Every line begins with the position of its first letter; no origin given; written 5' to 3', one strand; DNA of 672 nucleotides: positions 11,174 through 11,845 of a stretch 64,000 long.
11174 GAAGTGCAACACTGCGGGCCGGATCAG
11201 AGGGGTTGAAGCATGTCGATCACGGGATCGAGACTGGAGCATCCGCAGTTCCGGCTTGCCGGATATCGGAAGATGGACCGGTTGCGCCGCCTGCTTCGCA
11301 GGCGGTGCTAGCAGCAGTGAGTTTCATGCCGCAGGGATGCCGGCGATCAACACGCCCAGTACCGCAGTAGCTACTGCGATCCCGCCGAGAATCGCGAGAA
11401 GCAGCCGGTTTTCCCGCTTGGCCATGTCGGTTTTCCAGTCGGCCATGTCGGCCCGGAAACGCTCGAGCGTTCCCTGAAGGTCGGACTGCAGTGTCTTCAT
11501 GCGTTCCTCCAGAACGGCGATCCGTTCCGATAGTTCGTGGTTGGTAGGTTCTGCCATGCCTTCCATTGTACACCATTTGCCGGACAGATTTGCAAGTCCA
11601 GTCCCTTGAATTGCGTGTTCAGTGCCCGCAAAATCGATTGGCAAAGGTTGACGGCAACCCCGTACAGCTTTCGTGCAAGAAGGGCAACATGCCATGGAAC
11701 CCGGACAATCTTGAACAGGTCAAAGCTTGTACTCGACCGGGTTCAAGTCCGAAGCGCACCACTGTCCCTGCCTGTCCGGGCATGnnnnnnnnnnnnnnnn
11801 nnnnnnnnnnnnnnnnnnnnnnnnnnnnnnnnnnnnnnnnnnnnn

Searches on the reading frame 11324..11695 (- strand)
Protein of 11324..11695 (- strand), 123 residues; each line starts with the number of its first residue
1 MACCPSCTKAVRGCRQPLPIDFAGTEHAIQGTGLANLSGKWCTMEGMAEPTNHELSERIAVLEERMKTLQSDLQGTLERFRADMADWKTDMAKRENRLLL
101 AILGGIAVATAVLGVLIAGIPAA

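Call 9: search_protein_families(library=pfam, proteins=[window:11324-11695:-], max_evalue=0.01)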
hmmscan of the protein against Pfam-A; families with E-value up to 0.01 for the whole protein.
window:11324-11695:- (123 aa): 1 family
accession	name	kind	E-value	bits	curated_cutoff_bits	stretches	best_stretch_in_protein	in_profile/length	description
PF00523.23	Fusion_gly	-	0.0071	15.1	29.8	1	58-120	47-110/487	Fusion glycoprotein F0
